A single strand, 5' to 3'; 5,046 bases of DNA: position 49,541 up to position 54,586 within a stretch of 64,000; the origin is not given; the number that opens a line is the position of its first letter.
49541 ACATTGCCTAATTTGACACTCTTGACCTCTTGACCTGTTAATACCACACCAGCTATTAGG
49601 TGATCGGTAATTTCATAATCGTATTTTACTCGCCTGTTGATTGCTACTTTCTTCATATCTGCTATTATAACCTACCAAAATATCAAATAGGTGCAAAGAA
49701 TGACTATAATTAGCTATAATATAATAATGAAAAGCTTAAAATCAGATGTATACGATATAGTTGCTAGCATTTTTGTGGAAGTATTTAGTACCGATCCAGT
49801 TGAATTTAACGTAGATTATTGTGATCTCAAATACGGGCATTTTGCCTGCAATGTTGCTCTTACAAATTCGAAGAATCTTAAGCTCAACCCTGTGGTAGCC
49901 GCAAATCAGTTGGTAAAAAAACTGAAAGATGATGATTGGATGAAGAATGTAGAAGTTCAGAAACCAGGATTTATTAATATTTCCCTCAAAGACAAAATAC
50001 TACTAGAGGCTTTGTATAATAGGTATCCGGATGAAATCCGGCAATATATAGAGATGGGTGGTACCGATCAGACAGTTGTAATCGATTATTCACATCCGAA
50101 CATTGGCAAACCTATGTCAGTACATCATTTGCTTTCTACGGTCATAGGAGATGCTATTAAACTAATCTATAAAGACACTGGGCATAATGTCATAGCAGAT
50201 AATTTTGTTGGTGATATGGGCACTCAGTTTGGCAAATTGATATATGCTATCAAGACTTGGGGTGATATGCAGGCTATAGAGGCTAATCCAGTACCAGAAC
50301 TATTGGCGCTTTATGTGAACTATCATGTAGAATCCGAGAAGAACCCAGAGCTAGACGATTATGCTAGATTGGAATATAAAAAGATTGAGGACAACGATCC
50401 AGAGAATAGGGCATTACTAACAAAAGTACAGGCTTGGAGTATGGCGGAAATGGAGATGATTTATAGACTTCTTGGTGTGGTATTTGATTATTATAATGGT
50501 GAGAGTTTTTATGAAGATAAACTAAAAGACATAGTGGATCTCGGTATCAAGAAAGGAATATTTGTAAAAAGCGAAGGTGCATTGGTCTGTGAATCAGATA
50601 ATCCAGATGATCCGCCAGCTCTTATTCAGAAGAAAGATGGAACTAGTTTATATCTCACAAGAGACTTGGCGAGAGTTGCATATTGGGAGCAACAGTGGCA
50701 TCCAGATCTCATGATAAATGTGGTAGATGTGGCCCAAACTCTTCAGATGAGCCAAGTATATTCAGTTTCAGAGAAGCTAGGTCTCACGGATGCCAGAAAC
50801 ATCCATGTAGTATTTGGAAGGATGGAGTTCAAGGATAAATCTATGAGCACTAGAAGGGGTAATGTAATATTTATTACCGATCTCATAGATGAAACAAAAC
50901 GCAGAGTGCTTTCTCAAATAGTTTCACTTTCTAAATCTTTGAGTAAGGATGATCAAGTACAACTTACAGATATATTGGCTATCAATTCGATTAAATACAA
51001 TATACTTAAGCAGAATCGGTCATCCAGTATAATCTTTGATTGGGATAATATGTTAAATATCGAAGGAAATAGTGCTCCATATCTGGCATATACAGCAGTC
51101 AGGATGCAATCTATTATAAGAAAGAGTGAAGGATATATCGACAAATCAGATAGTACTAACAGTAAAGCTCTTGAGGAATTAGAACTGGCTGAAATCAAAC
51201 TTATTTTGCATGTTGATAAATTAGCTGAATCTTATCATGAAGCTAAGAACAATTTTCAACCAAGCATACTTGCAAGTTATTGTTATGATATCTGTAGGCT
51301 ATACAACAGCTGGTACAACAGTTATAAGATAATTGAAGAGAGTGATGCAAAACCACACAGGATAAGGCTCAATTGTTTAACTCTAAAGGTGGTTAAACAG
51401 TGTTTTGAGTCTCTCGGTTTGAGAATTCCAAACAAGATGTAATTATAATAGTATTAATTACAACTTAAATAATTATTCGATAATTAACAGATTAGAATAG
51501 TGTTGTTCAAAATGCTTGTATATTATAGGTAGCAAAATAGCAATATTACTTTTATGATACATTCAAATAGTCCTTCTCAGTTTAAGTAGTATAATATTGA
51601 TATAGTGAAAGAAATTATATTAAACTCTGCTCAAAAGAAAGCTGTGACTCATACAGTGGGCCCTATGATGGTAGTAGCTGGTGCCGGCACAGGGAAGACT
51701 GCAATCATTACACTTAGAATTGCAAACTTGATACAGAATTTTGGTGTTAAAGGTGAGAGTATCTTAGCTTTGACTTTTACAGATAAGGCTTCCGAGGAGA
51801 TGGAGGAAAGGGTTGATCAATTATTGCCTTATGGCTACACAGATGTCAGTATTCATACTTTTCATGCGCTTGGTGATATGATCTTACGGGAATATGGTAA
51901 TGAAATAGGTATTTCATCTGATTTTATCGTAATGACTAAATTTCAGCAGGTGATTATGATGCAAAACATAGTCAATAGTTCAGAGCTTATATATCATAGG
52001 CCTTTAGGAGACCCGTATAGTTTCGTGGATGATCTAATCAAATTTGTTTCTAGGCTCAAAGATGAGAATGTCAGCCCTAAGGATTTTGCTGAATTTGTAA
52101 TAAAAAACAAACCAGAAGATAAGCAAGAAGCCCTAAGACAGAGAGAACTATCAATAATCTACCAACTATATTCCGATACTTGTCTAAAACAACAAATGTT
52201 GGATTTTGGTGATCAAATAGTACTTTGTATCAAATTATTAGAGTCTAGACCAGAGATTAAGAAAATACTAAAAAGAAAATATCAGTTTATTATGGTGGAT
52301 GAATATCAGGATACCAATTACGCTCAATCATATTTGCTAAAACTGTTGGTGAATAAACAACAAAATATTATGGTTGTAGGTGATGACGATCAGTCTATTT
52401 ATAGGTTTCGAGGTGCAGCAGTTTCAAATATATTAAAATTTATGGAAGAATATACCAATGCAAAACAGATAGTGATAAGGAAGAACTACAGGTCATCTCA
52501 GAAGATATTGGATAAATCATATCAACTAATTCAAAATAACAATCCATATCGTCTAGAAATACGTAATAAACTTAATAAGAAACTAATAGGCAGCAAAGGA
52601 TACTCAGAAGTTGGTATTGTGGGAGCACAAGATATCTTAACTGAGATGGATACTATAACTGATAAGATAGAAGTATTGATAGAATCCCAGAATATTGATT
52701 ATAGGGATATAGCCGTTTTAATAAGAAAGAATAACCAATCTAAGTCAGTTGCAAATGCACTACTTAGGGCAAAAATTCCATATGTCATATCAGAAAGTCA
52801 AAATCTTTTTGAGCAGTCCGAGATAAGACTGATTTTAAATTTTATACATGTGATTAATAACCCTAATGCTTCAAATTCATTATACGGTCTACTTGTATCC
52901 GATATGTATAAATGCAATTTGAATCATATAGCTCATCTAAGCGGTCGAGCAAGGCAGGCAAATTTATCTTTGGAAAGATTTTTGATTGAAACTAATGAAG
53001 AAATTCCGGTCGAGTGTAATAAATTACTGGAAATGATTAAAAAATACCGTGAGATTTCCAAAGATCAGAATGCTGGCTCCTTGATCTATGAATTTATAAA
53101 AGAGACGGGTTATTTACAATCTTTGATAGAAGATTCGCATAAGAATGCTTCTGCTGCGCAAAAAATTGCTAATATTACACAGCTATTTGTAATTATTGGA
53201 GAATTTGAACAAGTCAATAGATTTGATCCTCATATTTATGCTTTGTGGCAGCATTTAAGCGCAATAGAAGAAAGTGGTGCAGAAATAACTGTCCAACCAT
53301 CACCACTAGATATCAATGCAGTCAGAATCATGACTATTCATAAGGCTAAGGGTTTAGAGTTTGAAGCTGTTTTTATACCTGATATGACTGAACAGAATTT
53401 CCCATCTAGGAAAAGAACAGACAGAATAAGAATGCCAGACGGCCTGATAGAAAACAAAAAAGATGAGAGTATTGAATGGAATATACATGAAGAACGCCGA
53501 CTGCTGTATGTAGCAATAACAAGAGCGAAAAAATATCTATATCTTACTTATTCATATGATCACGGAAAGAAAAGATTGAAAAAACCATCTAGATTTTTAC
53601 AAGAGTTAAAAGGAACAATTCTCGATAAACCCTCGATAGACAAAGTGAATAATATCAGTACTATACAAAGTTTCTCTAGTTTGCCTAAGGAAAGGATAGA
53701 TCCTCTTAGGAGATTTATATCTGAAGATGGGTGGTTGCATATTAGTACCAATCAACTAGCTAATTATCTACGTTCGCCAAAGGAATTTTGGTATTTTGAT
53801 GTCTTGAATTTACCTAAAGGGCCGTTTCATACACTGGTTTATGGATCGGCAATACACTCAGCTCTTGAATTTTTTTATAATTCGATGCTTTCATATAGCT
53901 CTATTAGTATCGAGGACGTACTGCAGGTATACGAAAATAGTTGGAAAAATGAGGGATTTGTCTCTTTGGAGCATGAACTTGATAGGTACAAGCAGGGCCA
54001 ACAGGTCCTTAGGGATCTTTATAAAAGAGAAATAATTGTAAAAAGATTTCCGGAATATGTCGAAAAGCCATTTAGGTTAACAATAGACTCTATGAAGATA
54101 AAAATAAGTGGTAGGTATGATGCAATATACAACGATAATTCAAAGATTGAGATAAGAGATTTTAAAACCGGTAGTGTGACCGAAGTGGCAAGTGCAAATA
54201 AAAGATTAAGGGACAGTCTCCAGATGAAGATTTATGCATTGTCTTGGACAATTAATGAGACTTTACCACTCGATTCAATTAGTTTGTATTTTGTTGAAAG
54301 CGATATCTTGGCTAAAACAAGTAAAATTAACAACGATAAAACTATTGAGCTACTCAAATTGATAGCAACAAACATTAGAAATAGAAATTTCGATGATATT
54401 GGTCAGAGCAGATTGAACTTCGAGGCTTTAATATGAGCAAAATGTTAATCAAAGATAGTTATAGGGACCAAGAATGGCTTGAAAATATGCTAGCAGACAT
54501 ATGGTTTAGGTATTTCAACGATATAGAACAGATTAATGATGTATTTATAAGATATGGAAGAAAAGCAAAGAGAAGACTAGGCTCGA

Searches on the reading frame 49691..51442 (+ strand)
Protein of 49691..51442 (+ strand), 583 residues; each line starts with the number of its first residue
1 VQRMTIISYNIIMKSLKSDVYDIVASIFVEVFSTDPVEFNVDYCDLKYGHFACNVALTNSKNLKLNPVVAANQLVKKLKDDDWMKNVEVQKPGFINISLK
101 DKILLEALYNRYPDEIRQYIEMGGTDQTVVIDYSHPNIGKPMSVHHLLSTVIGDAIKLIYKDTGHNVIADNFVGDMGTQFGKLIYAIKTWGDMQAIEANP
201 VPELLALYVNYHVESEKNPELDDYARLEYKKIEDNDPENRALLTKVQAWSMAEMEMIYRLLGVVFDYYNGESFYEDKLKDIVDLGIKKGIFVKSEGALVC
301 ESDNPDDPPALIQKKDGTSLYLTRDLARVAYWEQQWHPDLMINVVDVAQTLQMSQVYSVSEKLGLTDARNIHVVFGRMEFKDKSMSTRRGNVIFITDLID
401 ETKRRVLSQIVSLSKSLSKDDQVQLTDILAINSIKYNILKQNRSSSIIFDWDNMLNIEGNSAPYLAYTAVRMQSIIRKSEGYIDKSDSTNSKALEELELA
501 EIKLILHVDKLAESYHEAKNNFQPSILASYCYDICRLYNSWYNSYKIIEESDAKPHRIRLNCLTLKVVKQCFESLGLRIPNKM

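Call 66: search_protein_families(library=ncbifam, proteins=[window:49691-51442:+], max_evalue=1e-10)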
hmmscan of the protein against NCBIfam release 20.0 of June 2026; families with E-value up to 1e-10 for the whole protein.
window:49691-51442:+ (583 aa): 3 families
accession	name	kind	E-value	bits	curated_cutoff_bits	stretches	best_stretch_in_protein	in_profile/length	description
TIGR00456.1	argS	equivalog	2.2e-113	379.6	261.65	1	26-583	11-569/569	arginine--tRNA ligase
NF002447.0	PRK01611.3-4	equivalog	2e-63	214.8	460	2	337-583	358-613/613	arginine--tRNA ligase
NF002446.0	PRK01611.3-3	equivalog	3.2e-62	210.7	399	2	229-583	268-636/636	arginine--tRNA ligase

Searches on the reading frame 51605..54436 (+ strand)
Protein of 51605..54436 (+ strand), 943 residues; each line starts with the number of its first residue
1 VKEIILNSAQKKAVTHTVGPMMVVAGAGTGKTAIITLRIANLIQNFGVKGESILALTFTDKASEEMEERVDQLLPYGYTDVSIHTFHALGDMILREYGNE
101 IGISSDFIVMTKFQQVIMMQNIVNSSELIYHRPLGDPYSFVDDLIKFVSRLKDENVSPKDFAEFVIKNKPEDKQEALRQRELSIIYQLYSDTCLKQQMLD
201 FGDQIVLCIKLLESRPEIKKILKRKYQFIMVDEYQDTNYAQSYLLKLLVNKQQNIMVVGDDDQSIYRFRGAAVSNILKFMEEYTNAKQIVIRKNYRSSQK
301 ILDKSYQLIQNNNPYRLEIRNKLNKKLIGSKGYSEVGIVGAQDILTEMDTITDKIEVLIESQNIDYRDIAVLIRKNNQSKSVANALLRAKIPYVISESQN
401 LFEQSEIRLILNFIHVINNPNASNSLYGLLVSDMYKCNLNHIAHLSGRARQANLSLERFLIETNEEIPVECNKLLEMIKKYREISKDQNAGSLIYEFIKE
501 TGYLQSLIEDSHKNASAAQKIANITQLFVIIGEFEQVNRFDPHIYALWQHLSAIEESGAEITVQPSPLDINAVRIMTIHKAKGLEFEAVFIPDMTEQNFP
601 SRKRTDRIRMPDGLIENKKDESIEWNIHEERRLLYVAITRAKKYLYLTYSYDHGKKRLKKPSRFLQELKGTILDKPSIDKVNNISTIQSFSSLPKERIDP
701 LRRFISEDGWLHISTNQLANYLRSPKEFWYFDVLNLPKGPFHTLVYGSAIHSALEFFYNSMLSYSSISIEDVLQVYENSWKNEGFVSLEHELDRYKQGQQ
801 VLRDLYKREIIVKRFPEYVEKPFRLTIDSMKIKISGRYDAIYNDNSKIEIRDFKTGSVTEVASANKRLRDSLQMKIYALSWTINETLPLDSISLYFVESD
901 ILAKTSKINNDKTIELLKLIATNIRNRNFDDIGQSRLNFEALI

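Call 66: search_protein_families(library=ncbifam, proteins=[window:51605-54436:+], max_evalue=1e-10)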
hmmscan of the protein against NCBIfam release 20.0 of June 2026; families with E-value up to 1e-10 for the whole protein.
window:51605-54436:+ (943 aa): 14 families
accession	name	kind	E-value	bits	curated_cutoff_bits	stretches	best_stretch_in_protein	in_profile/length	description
TIGR01073.1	pcrA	equivalog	5.9e-133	444.8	911.2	1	6-683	5-646/725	DNA helicase PcrA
TIGR01074.1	rep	equivalog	1.2e-114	384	951.45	1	6-674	2-639/668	DNA helicase Rep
NF008743.0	PRK11773.1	equivalog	1.7e-104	350.7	965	1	6-675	10-643/720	DNA helicase II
TIGR01075.1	uvrD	equivalog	5.8e-104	348.8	1144.45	1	6-679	5-642/715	DNA helicase II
NF008172.0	PRK10919.1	equivalog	8e-87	292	1168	1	6-670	3-635/673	DNA helicase Rep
TIGR02785.1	addA_Gpos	equivalog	1.4e-63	215.3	707.65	2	360-597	570-808/1234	helicase-exonuclease AddAB subunit AddA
TIGR00609.1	recB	equivalog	2.5e-53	181.6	696.05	2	360-664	538-827/1175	exodeoxyribonuclease V subunit beta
NF008276.0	PRK11054.1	equivalog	1.5e-50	172.4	543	3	6-118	197-307/684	DNA helicase IV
NF010485.0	PRK13909.1-2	equivalog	6.2e-42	143.8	650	1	189-485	288-590/909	RecB-like helicase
TIGR02784.1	addA_alphas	equivalog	6.4e-38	130.8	860.75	1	341-654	556-872/1138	double-strand break repair helicase AddA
NF010487.0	PRK13909.1-4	equivalog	1.9e-33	115.7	759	1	191-416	290-525/924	RecB-like helicase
NF008128.0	PRK10876.1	equivalog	1.6e-23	82.4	1697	1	361-643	546-811/1181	exodeoxyribonuclease V subunit beta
TIGR02773.1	addB_Gpos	equivalog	1.1e-19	69.6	903.7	1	23-437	6-408/1159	helicase-exonuclease AddAB subunit AddB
NF010486.0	PRK13909.1-3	equivalog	6.4e-17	60.9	1109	0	227-415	332-532/921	RecB-like helicase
